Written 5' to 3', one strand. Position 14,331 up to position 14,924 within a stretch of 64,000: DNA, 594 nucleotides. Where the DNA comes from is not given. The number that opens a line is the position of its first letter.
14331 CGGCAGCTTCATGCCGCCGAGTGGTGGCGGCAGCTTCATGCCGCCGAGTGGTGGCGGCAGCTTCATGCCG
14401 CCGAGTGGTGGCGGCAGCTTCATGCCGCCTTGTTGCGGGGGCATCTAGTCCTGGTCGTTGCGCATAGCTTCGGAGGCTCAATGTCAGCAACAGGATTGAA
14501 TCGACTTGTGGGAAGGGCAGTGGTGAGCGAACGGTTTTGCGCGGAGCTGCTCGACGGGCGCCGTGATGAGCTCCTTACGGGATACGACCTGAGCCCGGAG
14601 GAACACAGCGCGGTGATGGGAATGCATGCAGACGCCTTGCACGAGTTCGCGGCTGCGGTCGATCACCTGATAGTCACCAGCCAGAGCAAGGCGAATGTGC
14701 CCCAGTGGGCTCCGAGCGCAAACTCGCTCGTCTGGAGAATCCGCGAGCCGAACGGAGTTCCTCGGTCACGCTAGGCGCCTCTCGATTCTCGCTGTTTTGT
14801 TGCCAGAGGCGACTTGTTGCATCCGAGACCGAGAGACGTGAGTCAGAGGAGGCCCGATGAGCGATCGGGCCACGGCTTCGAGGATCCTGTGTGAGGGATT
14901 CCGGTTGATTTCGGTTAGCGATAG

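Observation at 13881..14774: Near-perfect 6 x 27-bp tandem repeat, readable as a repeat peptide on either strand, next to an NHLP/LigA-like small ORF and downstream of a STAND-BTAD regulator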

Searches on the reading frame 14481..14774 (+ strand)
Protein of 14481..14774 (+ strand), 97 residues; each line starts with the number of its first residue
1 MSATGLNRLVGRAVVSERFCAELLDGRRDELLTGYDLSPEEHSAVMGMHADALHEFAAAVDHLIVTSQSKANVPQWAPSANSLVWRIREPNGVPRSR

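Call 9: search_protein_families(library=pfam, max_evalue=1, proteins=[window:14481-14771:+])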
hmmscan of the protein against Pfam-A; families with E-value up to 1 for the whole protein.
window:14481-14771:+ (97 aa): 1 family
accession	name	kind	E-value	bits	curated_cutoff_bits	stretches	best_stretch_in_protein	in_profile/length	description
PF14407.11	Frankia_peptide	-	7.3e-09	36.2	48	1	7-63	3-60/63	Ribosomally synthesized peptide prototyped by Frankia Franean1_4349.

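Call 10: search_protein_families(library=ncbifam, max_evalue=1, proteins=[window:14481-14771:+])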
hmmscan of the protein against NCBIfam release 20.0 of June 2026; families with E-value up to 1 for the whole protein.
window:14481-14771:+ (97 aa): 3 families
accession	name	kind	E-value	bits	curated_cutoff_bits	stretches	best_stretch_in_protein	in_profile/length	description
NF038399.1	NH_RiPP_Os17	domain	1.1e-09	38.3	40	1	5-63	2-61/63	Os1348 family NHLP clan protein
NF047749.1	tRNAThiolNcsA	equivalog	0.047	12.8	500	1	27-83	162-218/322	tRNA 2-thiolation protein NcsA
NF007124.0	PRK09565.1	equivalog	0.13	11.6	446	1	21-67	153-199/637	heme-binding protein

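Call 11: find_encoding_contigs(protein=window:14481-14774:+, flank=10000, max_places=10)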
Protein window:14481-14774:+ (97 aa): 24 contigs read that carry it; 6 places shown.
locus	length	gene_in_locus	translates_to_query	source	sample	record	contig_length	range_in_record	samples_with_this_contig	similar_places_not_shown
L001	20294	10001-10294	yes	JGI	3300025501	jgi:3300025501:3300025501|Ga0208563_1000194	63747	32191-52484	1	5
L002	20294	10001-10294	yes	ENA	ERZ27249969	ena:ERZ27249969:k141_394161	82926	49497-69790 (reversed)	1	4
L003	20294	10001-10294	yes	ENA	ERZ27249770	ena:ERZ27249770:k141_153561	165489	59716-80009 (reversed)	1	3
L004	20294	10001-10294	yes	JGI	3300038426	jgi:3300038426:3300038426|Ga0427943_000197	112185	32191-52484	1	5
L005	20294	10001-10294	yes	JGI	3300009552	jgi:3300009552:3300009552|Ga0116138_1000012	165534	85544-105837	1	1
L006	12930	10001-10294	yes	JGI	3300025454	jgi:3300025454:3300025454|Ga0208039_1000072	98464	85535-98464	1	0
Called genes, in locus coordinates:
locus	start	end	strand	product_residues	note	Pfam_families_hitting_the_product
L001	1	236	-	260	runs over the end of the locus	PF00582:Usp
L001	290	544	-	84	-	-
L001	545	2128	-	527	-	PF00324:AA_permease, PF13520:AA_permease_2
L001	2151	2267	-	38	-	-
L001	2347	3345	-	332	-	PF03706:LPG_synthase_TM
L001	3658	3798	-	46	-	-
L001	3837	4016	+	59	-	-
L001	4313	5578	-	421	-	PF01300:Sua5_yciO_yrdC, PF03481:Sua5_C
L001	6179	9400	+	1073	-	PF13191:AAA_16 (weak), PF13401:AAA_22 (faint), PF25873:WHD_MalT, PF07719:TPR_2 (faint), PF13424:TPR_12, PF17874:TPR_MalT (weak), PF13424:TPR_12 (weak), PF03704:BTAD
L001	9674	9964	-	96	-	-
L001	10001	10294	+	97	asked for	PF14407:Frankia_peptide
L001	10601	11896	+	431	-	PF13492:GAF_3 (faint), PF00512:HisKA, PF02518:HATPase_c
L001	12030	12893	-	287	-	PF01261:AP_endonuc_2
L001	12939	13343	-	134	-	PF01219:DAGK_prokar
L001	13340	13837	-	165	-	PF02130:YbeY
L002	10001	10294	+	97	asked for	PF14407:Frankia_peptide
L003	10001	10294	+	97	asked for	PF14407:Frankia_peptide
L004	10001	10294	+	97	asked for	PF14407:Frankia_peptide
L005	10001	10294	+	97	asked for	PF14407:Frankia_peptide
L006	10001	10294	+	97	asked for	PF14407:Frankia_peptide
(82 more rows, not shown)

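Call 14: find_related_loci(query=window:14481-14771:+, collection=genome_contigs, flank=6000)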
Query window:14481-14771:+ (97 aa) in genome_contigs; peptide patterns used: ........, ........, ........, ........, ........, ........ (x = any residue, [..] = any of these).
167 stretches matched a pattern; 1 encode a relative of the query (tblastn E <= 1e-3); 1 distinct loci.
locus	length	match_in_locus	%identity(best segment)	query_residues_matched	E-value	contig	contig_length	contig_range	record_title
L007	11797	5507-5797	91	1-97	1e-58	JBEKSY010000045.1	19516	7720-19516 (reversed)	MAG: Anaerolineales bacterium isolate SPRUCE 545 SPRUCE_545_45, whole genome shotgun sequence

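Call 20: find_homologous_proteins(query=window:14481-14771:+, max_evalue=0.001)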
Query window:14481-14771:+ (97 aa): 2 proteins with E <= 0.001 among 3 candidates.
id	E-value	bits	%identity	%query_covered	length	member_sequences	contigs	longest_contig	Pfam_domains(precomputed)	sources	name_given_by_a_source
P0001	4.2e-55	202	98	100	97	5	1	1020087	PF14407.12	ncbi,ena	-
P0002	3.2e-35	138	67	100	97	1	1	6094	PF14407.12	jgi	jgi:hypothetical protein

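Call 22: find_encoding_contigs(protein=P0002, flank=6000, max_places=6)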
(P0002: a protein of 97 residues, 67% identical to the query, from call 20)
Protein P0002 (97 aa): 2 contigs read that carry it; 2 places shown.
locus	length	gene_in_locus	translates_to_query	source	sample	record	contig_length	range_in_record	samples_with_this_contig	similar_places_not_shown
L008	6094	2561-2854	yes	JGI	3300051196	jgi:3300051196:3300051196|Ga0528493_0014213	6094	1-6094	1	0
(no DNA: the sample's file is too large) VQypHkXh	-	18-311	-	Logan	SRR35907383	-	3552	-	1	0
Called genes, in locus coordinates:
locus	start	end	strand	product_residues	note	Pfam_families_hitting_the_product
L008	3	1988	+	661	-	?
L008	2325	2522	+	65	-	-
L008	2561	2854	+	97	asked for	PF14407:Frankia_peptide (weak)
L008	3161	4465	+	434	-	PF13492:GAF_3 (weak), PF00512:HisKA, PF02518:HATPase_c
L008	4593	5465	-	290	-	PF01261:AP_endonuc_2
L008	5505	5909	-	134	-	PF01219:DAGK_prokar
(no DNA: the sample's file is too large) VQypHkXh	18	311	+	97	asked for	PF14407:Frankia_peptide (weak)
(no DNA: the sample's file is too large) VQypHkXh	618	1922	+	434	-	PF13492:GAF_3 (weak), PF00512:HisKA, PF02518:HATPase_c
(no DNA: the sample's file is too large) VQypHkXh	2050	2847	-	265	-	PF01261:AP_endonuc_2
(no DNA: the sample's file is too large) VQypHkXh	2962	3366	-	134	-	PF01219:DAGK_prokar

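Call 23: find_encoding_contigs(protein=P0001, flank=6000, max_places=6)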
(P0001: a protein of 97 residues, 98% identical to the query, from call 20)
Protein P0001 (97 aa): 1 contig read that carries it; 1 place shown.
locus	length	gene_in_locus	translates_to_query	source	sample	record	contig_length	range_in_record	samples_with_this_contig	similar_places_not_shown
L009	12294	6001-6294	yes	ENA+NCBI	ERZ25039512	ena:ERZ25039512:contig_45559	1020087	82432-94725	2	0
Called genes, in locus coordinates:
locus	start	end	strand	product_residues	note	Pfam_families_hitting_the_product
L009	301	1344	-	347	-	PF01300:Sua5_yciO_yrdC, PF03481:Sua5_C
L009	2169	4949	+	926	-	PF13191:AAA_16 (weak), PF13401:AAA_22 (faint), PF25873:WHD_MalT, PF07719:TPR_2 (faint), PF13374:TPR_10 (faint), PF13424:TPR_12 (weak), PF17874:TPR_MalT, PF13424:TPR_12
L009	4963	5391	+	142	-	PF03704:BTAD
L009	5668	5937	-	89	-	-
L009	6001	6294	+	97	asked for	PF14407:Frankia_peptide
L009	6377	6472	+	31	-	-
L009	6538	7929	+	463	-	PF13492:GAF_3 (faint), PF00512:HisKA, PF02518:HATPase_c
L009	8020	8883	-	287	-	PF01261:AP_endonuc_2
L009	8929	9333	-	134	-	PF01219:DAGK_prokar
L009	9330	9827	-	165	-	PF02130:YbeY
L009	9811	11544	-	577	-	PF07697:7TMR-HDED, PF07698:7TM-7TMR_HD, PF01966:HD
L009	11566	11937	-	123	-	PF07697:7TMR-HDED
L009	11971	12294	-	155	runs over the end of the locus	PF09424:YqeY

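Call 27: search_solved_structures(query=window:14481-14771:+, max_evalue=10, show_alignments=2)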
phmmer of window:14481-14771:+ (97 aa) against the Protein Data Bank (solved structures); distinct sequences matched with E-value up to 10: 0.

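Call 36: search_protein_representatives(alignment_id=A2)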
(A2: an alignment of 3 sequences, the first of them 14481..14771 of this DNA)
Query: 3 sequences, 97 profile positions. Proteins with E-value up to 0.001 (for the whole library): 201; up to 1e-10: 34; up to 1e-30: 1. The best 150 are listed.
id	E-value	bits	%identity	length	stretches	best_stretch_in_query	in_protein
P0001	6.9e-57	205.7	-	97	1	1-97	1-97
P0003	5.4e-16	74.6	-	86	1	1-74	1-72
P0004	9.8e-16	73.8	-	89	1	1-69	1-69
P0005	1.7e-15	73.0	-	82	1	1-75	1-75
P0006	4.3e-15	71.7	-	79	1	1-77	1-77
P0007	1.5e-14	70.0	-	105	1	1-69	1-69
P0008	2.5e-14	69.3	-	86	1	1-64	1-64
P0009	4.4e-14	68.5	-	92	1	1-72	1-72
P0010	7.4e-14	67.8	-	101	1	1-65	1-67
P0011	8.5e-14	67.6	-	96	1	1-65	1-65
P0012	1.2e-13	67.1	-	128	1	1-73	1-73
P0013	3.0e-13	65.8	-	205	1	1-66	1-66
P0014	5.1e-13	65.1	-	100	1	1-63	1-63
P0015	6.4e-13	64.8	-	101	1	1-66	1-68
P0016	8.3e-13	64.4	-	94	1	2-64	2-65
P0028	1.3e-11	60.6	-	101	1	1-83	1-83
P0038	1.4e-10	57.3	-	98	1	1-64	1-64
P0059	5.1e-08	49.1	-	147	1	1-71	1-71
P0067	1.4e-07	47.6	-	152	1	6-68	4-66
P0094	2.4e-06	43.7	-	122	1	1-61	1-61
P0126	2.0e-05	40.8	-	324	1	1-60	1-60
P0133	3.0e-05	40.2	-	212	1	1-66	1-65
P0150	1.1e-04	38.4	-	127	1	3-68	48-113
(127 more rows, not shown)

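Call 39: search_protein_families(library=pfam, max_evalue=0.01, proteins=[P0013, P0126, P0133, P0059, P0067, P0012, P0150, P0003, P0009, P0094])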
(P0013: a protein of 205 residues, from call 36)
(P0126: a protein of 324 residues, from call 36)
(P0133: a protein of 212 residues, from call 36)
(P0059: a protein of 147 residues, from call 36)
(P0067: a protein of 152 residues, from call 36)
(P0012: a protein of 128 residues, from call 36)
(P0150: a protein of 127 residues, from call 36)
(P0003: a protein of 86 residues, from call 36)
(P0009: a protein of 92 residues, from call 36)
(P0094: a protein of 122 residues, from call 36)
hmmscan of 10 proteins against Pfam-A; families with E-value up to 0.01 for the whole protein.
P0013 (205 aa): 2 families
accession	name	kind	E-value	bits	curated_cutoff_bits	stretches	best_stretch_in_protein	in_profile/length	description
PF00072.30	Response_reg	-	2.1e-19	70.1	30.2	1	84-197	1-110/111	Response regulator receiver domain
PF14407.11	Frankia_peptide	-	0.00037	21.2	48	1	9-65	5-63/63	Ribosomally synthesized peptide prototyped by Frankia Franean1_4349.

P0126 (324 aa): 2 families
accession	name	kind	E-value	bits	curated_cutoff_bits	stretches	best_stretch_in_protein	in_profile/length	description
PF06114.19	Peptidase_M78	-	1.2e-08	35.2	22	1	131-238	9-122/123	IrrE N-terminal-like domain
PF14407.11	Frankia_peptide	-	2.6e-05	24.8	48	1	9-62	5-59/63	Ribosomally synthesized peptide prototyped by Frankia Franean1_4349.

P0133 (212 aa): 1 family
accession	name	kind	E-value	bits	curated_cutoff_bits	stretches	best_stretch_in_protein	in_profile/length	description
PF14407.11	Frankia_peptide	-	9.9e-15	55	48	1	6-63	2-61/63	Ribosomally synthesized peptide prototyped by Frankia Franean1_4349.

P0059 (147 aa): 1 family
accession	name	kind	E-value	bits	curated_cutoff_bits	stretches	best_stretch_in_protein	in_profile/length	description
PF14407.11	Frankia_peptide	-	1.3e-08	35.5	48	1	8-64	4-61/63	Ribosomally synthesized peptide prototyped by Frankia Franean1_4349.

P0067 (152 aa): 1 family
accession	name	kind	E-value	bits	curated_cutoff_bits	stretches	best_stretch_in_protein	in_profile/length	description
PF14407.11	Frankia_peptide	-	4.1e-05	24.2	48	1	4-62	2-61/63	Ribosomally synthesized peptide prototyped by Frankia Franean1_4349.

P0012 (128 aa): 1 family
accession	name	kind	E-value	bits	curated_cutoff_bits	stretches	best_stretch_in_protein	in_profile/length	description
PF14407.11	Frankia_peptide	-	1.1e-05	26.1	48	1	8-64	4-61/63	Ribosomally synthesized peptide prototyped by Frankia Franean1_4349.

P0150 (127 aa): 1 family
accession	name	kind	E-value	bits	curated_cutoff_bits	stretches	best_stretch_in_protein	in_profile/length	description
PF14407.11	Frankia_peptide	-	3.3e-07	30.9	48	1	53-107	4-59/63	Ribosomally synthesized peptide prototyped by Frankia Franean1_4349.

P0003 (86 aa): 1 family
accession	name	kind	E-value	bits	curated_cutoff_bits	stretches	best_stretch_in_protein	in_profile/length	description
PF14407.11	Frankia_peptide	-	4.4e-09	36.9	48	1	7-64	3-61/63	Ribosomally synthesized peptide prototyped by Frankia Franean1_4349.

P0009 (92 aa): 1 family
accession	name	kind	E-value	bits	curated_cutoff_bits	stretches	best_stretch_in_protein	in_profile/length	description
PF14407.11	Frankia_peptide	-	6.8e-05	23.5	48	1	7-64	3-61/63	Ribosomally synthesized peptide prototyped by Frankia Franean1_4349.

P0094 (122 aa): 1 family
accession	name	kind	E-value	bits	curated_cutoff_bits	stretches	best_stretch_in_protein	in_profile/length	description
PF14407.11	Frankia_peptide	-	7.6e-05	23.4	48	1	8-61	4-58/63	Ribosomally synthesized peptide prototyped by Frankia Franean1_4349.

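Call 40: find_homologous_proteins(query=A3, max_evalue=0.00001)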
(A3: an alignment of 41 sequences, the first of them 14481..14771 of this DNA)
Query A3 (41 sequences) (97 aa, profile of the alignment): 28 proteins with E <= 0.00001 among 8000 candidates.
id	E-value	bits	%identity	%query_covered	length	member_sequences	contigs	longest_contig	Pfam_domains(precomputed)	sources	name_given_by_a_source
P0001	1.6e-30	123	98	100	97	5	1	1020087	PF14407.12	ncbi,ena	-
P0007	6.8e-30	121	50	66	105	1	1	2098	-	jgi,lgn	jgi:hypothetical protein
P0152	4.0e-29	119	52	66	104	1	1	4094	PF14407.12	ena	-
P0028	2.8e-28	116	34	86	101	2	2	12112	-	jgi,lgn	jgi:hypothetical protein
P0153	3.7e-28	115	47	86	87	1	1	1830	PF14407.12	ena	-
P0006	1.9e-27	113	43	79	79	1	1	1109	PF14407.12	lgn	-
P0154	3.6e-27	112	51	65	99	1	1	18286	PF14407.12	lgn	-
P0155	3.7e-27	112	55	66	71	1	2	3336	PF14407.12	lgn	-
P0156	7.3e-27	111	46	73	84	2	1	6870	-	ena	-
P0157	8.3e-27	111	50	66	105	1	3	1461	-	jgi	jgi:hypothetical protein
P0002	8.8e-27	111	67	100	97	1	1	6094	PF14407.12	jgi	jgi:hypothetical protein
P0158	9.7e-27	111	39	86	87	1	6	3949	-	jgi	jgi:hypothetical protein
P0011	1.7e-26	110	53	66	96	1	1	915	PF14407.12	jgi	jgi:hypothetical protein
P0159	2.8e-26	109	56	66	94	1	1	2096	-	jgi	jgi:hypothetical protein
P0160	2.0e-25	107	36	79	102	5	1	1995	-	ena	-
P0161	3.2e-25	106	68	100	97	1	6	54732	-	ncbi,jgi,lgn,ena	ncbi:MAG: hypothetical protein ABSG98_08555 [Anaerolineales bacterium]|jgi:hypothetical protein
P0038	3.5e-25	106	44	66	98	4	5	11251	-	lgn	-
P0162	1.6e-24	104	49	78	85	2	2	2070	-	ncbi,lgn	-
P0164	3.4e-23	99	42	71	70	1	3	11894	-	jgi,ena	-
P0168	7.2e-21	92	42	72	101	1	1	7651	-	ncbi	-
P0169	1.3e-19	88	39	76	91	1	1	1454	PF14407.12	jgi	jgi:hypothetical protein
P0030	1.1e-18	85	39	76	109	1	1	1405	PF14407.12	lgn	-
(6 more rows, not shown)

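Call 41: find_encoding_contigs(protein=P0161, flank=8000, max_places=3)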
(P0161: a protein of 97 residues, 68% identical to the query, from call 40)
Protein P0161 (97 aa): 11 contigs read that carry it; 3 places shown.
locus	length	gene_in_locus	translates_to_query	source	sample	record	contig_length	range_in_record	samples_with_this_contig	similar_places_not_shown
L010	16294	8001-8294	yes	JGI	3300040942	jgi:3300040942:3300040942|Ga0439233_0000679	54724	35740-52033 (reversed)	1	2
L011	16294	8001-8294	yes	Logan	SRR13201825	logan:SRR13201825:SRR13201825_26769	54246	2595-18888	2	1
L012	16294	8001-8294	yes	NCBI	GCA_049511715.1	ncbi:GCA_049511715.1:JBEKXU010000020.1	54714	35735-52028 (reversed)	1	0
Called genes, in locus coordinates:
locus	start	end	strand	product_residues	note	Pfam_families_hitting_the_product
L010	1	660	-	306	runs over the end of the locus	PF00781:DAGK_cat, PF19279:YegS_C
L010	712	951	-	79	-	PF09383:NIL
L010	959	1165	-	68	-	PF02080:TrkA_C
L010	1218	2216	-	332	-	PF03706:LPG_synthase_TM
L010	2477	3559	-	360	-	PF01300:Sua5_yciO_yrdC, PF03481:Sua5_C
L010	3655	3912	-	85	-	-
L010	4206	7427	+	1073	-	PF13191:AAA_16 (weak), PF13401:AAA_22 (faint), PF14559:TPR_19 (faint), PF25873:WHD_MalT, PF13424:TPR_12 (weak), PF13424:TPR_12, PF17874:TPR_MalT (weak), PF03704:BTAD, +4 more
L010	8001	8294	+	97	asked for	-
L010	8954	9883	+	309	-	PF00512:HisKA, PF02518:HATPase_c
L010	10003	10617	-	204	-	PF01261:AP_endonuc_2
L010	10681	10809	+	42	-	-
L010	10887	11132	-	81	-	PF01219:DAGK_prokar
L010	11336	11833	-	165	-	PF02130:YbeY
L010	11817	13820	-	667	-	PF07697:7TMR-HDED, PF07698:7TM-7TMR_HD, PF01966:HD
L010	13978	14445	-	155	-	PF09424:YqeY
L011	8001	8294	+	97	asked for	-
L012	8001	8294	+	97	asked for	-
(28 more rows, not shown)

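Call 42: find_encoding_contigs(protein=P0154, flank=8000, max_places=2)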
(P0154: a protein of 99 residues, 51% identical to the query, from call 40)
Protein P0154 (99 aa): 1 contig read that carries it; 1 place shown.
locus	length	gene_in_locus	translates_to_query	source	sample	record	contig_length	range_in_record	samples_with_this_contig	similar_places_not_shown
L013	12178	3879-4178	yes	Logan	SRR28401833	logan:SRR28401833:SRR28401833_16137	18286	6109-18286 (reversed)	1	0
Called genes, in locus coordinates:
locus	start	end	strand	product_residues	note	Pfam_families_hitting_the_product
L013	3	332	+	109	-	?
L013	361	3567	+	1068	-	PF13191:AAA_16, PF25873:WHD_MalT, PF07719:TPR_2 (faint), PF17874:TPR_MalT, PF13424:TPR_12 (weak), PF03704:BTAD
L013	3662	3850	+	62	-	-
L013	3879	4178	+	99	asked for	PF14407:Frankia_peptide (weak)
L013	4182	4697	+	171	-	-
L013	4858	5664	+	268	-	-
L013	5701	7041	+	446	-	PF19842:YqeC, PF01128:IspD (weak), PF12804:NTP_transf_3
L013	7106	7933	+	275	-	PF00941:FAD_binding_5, PF03450:CO_deh_flav_C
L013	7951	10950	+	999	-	PF00111:Fer2, PF01799:Fer2_2, PF01315:Ald_Xan_dh_C, PF02738:MoCoBD_1, PF20256:MoCoBD_2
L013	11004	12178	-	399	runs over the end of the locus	PF00083:Sugar_tr (faint), PF07690:MFS_1, PF12832:MFS_1_like, PF07690:MFS_1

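Call 43: find_encoding_contigs(protein=P0028, flank=8000, max_places=2)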
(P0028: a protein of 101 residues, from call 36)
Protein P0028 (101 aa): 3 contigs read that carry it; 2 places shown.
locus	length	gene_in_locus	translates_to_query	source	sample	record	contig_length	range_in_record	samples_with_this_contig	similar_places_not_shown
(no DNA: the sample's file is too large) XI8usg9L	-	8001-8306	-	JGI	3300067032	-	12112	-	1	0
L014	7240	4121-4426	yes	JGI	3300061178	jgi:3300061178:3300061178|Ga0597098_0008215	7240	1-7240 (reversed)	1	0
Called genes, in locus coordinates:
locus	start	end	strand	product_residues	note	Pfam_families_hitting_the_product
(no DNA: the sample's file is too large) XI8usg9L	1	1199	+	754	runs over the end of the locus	?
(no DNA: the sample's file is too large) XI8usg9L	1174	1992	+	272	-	-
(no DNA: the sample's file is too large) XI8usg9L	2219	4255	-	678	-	PF00270:DEAD (faint), PF04851:ResIII, PF13604:AAA_30 (faint), PF17757:UvrB_inter, PF27431:UvrB_3rd, PF00271:Helicase_C, PF12344:UvrB, PF02151:UVR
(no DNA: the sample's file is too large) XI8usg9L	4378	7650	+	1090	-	PF13191:AAA_16, PF25873:WHD_MalT, PF17874:TPR_MalT, PF13374:TPR_10 (weak), PF13424:TPR_12, PF03704:BTAD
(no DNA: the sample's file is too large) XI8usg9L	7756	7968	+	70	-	-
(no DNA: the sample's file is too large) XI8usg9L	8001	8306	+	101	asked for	-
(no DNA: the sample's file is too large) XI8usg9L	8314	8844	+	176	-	-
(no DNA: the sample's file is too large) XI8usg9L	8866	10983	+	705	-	PF00072:Response_reg, PF01590:GAF, PF13185:GAF_2, PF13492:GAF_3, PF01590:GAF, PF13185:GAF_2, PF01966:HD, PF13487:HD_5, +1 more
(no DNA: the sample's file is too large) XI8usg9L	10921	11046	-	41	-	?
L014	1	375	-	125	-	?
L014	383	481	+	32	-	-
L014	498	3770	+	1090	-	PF13191:AAA_16, PF25873:WHD_MalT, PF17874:TPR_MalT, PF13374:TPR_10 (weak), PF13424:TPR_12, PF03704:BTAD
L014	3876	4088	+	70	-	-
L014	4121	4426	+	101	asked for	-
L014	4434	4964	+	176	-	-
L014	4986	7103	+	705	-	PF00072:Response_reg, PF01590:GAF, PF13185:GAF_2, PF13492:GAF_3, PF01590:GAF, PF13185:GAF_2, PF01966:HD, PF13487:HD_5, +1 more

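Call 51: search_protein_families(library=pfam, max_evalue=1, proteins=[L013:4182-4694:+, L014:4434-4961:+, L013:3662-3847:+, L014:3876-4085:+, L013:4858-5661:+])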
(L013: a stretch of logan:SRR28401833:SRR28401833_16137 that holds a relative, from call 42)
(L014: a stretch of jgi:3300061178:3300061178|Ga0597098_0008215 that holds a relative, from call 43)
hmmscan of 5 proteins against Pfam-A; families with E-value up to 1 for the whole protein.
L013:4182-4694:+ (171 aa): 2 families
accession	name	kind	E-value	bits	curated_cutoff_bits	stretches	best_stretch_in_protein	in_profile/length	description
PF06114.19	Peptidase_M78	-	0.00014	22.1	22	1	66-154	28-120/123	IrrE N-terminal-like domain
PF25243.1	WAV3_C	-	0.12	12.6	39.1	1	137-156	3-22/76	E3 ubiquitin-protein ligase WAV3-like, C-terminal domain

L014:4434-4961:+ (176 aa): 1 family
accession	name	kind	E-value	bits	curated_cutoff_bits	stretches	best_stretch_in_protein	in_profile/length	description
PF06114.19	Peptidase_M78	-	8.1e-05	22.9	22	1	65-157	28-122/123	IrrE N-terminal-like domain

L013:3662-3847:+ (62 aa): 0 families

L014:3876-4085:+ (70 aa): 0 families

L013:4858-5661:+ (268 aa): 3 families
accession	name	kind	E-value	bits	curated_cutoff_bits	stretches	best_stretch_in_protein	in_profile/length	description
PF03807.23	F420_oxidored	-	0.049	14.7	21.6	1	8-102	3-90/94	NADP oxidoreductase coenzyme F420-dependent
PF01256.23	Carb_kinase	-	0.054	13.4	27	1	69-150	17-97/242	NAD(P)H-hydrate dehydratase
PF00364.28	Biotin_lipoyl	-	0.22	11.8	22.1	1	179-229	15-70/73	Biotin-requiring enzyme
